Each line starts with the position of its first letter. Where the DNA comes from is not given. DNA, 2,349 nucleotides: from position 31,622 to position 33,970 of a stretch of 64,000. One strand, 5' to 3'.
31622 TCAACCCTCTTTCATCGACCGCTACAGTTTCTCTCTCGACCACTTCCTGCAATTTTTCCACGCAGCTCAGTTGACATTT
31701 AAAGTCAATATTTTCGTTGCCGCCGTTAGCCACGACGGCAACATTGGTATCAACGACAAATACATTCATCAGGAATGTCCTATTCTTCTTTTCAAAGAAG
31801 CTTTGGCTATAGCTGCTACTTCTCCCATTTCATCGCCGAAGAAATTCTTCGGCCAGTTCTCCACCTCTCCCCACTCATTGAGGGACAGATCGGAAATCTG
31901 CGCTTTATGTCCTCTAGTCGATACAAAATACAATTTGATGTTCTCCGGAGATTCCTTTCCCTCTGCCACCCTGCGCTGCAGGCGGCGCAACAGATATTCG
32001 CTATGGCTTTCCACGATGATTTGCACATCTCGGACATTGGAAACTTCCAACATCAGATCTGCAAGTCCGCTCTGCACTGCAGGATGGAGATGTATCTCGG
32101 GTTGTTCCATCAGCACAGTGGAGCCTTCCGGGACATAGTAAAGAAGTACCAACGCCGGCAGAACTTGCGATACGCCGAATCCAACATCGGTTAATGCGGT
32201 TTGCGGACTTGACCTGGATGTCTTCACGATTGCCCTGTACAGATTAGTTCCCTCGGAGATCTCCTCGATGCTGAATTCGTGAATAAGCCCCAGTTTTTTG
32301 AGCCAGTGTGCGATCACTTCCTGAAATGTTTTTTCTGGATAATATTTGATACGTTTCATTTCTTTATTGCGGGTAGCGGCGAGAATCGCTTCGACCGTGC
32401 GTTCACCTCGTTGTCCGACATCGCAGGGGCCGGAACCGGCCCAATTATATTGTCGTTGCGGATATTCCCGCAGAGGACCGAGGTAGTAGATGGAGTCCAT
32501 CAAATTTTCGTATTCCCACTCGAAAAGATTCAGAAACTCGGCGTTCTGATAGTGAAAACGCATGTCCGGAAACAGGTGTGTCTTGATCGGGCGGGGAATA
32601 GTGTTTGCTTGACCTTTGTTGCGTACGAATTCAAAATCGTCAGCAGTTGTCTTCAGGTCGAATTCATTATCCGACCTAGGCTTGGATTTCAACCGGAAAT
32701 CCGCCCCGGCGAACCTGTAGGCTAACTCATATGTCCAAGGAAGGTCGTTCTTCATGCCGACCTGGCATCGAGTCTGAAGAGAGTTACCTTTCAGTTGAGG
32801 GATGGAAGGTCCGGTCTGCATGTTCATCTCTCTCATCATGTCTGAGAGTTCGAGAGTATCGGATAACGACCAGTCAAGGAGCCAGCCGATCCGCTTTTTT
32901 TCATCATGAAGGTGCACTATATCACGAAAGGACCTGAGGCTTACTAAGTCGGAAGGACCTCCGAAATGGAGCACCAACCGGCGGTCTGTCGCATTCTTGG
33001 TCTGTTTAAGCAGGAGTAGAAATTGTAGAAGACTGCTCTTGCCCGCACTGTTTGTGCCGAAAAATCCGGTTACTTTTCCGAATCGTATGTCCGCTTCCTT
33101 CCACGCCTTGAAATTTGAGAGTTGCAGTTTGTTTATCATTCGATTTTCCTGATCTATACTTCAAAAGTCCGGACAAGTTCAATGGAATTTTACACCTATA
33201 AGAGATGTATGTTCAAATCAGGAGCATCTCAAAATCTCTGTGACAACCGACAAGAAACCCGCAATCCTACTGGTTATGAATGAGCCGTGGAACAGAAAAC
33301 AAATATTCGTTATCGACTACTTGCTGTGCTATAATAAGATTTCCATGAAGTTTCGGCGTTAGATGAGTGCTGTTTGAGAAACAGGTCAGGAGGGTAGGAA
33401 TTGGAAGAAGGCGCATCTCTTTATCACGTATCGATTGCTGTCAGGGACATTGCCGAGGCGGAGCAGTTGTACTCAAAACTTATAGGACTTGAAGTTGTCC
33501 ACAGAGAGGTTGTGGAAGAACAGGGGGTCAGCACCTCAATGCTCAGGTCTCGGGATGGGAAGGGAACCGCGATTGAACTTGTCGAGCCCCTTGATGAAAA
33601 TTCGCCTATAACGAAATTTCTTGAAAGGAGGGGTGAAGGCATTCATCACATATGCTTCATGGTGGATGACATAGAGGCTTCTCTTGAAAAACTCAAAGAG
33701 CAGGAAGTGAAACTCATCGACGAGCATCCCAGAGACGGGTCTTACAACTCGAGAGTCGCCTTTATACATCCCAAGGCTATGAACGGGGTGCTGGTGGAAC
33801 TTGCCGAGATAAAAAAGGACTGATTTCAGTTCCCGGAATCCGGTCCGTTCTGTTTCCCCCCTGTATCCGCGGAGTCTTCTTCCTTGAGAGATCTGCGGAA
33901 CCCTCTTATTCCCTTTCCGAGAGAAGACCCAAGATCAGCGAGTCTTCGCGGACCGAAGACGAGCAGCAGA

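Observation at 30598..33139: ABC/AAA ATPase, PIN nuclease and Rnl-type RNA ligase cluster: candidate RNA-targeting conflict module carrying its own repair enzyme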

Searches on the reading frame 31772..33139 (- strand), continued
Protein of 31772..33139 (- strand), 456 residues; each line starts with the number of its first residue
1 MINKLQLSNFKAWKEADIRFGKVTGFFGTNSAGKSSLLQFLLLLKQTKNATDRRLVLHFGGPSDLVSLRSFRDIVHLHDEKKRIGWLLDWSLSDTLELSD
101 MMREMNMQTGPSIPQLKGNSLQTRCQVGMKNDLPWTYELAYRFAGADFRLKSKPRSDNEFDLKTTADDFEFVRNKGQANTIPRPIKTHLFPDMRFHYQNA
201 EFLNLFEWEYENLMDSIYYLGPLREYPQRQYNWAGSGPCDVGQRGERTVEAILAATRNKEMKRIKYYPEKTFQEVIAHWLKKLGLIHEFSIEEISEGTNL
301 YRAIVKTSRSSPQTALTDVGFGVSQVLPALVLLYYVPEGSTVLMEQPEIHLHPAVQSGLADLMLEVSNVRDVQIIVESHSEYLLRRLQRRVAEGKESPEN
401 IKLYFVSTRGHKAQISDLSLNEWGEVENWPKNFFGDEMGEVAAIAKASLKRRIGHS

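Call 92: search_protein_families(library=pfam, proteins=[L161:13016-14758:-, L161:10653-12578:-], max_evalue=0.001)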
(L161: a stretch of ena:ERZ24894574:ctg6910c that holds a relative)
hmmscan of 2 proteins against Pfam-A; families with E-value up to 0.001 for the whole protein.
L161:13016-14758:- (580 aa): 4 families
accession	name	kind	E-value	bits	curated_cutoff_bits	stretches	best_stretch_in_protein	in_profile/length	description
PF13175.12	AAA_15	-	3.5e-20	73.4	32.1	2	1-42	1-44/374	AAA ATPase domain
PF13304.12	AAA_21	-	2.7e-19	70.8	27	1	228-319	220-304/304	AAA domain, putative AbiEii toxin, Type IV TA system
PF02463.25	SMC_N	-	5.2e-10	39.6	40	0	251-322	137-206/220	RecF/RecN/SMC N terminal domain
PF13476.12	AAA_23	-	1.5e-07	32.7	27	1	4-43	1-41/201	AAA domain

L161:10653-12578:- (641 aa): 6 families
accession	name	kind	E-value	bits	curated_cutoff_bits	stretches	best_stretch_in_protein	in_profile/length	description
PF00580.27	UvrD-helicase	-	3.4e-57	194.6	23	1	5-268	2-261/271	UvrD/REP helicase N-terminal domain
PF13361.12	UvrD_C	-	8e-36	124.6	25.6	1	284-609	2-349/350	UvrD-like helicase C-terminal domain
PF13245.12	AAA_19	-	6.6e-20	72.1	25.1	1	17-262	11-133/134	AAA domain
PF13604.12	AAA_30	-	9.6e-08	32.4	27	0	4-66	2-65/191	AAA domain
PF01443.25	Viral_helicase1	-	3e-07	30.9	21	0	218-352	59-188/228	Viral superfamily 1 RNA helicase core domain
PF13538.12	UvrD_C_2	-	4.2e-07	30.1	27.4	1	549-605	3-51/52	UvrD-like helicase C-terminal domain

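Call 93: search_protein_families(library=padloc, proteins=[L161:13016-14758:-, L161:10653-12578:-], max_evalue=0.00001)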
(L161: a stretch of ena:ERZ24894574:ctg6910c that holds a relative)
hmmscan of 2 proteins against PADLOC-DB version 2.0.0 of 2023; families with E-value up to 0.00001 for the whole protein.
L161:13016-14758:- (580 aa): 76 families (the best 25 are shown)
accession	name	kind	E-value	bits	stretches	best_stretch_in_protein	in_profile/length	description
PDLC02979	AriA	-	5.7e-23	80.3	2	1-42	1-44/373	-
PDLC03878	NsnB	-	6.5e-22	76.8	2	248-320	211-283/345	-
PDLC02980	AriA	-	3.3e-21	74.5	1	218-319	220-304/304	-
PDLC02981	AriAB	-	8.2e-17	59.1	1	270-456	328-521/694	-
PDLC04135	mad3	-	1.1e-15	56.1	2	259-322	268-331/374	mads_3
PDLC00067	GajA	-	7.1e-14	49.2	1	2-43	5-46/604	AAA ATPase domain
PDLC04180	HEC-01A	-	2.9e-13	47.8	1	2-41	3-42/382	-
PDLC00070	GajA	-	4.6e-13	46.7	1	2-43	3-44/596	AAA ATPase domain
PDLC02358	Old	-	5.4e-13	46.6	1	2-43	4-45/578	Old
PDLC04148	HEC-03B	-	7.2e-13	46.4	1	250-319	315-385/458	-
PDLC04608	PDC-M38A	-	1.9e-12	45.5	1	242-315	240-313/367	-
PDLC04611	PDC-M38A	-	2.3e-12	45.1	1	1-44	1-45/383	-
PDLC02335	AbiLi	-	2.5e-12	44.5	1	1-331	49-251/326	AbiLi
PDLC02336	AbiLi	-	5.1e-12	44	1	243-319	218-294/340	AbiLi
PDLC00093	GajA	-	6.3e-12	43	1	2-43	3-45/736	AAA ATPase domain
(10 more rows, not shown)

L161:10653-12578:- (641 aa): 54 families (the best 25 are shown)
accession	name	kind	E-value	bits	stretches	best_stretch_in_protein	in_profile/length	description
PDLC00132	GajB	-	1.4e-276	917.2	1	2-631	2-624/625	UrvD helicase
PDLC00114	GajB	-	1.6e-87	292.6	1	4-631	8-630/635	UrvD helicase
PDLC00117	GajB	-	1.6e-76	256.1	1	17-632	27-598/604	UrvD helicase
PDLC03802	RTasHel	-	6.6e-66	221.5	2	6-365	8-324/675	DRT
PDLC00127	GajB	-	3.5e-50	169.1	1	3-617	8-576/594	UrvD helicase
PDLC00121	GajB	-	7.9e-49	164.6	2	6-382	8-360/565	UrvD helicase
PDLC00107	GajB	-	1.2e-45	154.2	2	6-383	18-374/587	UrvD helicase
PDLC00103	GajB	-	1.6e-44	150.8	1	16-628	27-595/612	UrvD helicase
PDLC00123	GajB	-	4.8e-43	145.6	3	201-383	159-333/540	UrvD helicase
PDLC00130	GajB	-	6.5e-43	144.9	2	1-383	1-364/589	UrvD helicase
PDLC00119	GajB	-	2e-40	137.3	1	7-306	8-303/565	UrvD helicase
PDLC00129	GajB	-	1.3e-36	124.4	1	3-374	11-367/594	UrvD helicase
PDLC00122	GajB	-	1e-32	111.7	2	201-412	145-342/502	UrvD helicase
PDLC00138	GajB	-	1.8e-31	107.5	1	3-343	4-343/581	UrvD helicase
PDLC00108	GajB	-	8.7e-31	105.3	2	179-301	19-140/445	UrvD helicase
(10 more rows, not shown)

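Call 95: search_protein_families(library=pfam, proteins=[L034:9828-11813:+, L034:11639-14878:+, L042:10146-11726:+, L042:11847-14126:+, L030:9837-10862:+, L030:11222-12109:+], max_evalue=0.001)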
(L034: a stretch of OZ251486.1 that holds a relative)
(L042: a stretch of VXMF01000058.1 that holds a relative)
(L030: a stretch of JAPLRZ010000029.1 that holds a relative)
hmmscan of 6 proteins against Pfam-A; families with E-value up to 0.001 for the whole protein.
L034:9828-11813:+ (661 aa): 0 families

L034:11639-14878:+ (1079 aa): 0 families

L042:10146-11726:+ (526 aa): 3 families
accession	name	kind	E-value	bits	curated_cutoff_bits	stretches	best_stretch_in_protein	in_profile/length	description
PF00884.28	Sulfatase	-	1.3e-55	189.3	25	1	46-394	1-301/301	Sulfatase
PF16347.10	SGSH_C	-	8.7e-55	185.5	29.3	1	342-505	1-152/154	N-sulphoglucosamine sulphohydrolase, C-terminal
PF01663.27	Phosphodiest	-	0.00013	22.2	23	0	72-342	18-224/342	Type I phosphodiesterase / nucleotide pyrophosphatase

L042:11847-14126:+ (759 aa): 2 families
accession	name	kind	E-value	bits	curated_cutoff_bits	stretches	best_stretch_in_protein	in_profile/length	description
PF01011.28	PQQ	-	2e-185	618.4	26.7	1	135-738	1-595/595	Glucose/ethanol/alcohol dehydrogenase, beta-propeller domain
PF13360.13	PQQ_2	-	3.1e-19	70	27.6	2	192-283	57-141/233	Outer membrane protein assembly factor BamB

L030:9837-10862:+ (341 aa): 1 family
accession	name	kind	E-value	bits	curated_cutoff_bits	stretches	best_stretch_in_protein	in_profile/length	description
PF01075.23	Glyco_transf_9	-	5e-43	147.6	22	1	92-305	10-224/247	Glycosyltransferase family 9 (heptosyltransferase)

L030:11222-12109:+ (295 aa): 0 families

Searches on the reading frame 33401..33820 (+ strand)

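Call 92: search_protein_families(library=pfam, proteins=[window:33401-33820:+], max_evalue=0.001)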
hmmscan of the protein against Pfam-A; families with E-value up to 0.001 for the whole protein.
window:33401-33820:+ (140 aa): 3 families
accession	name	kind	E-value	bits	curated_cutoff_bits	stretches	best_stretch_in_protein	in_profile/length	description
PF13669.12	Glyoxalase_4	-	2.5e-28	99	27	1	9-121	2-109/109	Glyoxalase/Bleomycin resistance protein/Dioxygenase superfamily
PF00903.31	Glyoxalase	-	5.3e-14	53.1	20.6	1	8-133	3-120/121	Glyoxalase/Bleomycin resistance protein/Dioxygenase superfamily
PF13468.12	Glyoxalase_3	-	6.5e-08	33.3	25.1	1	9-107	3-102/176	Glyoxalase-like domain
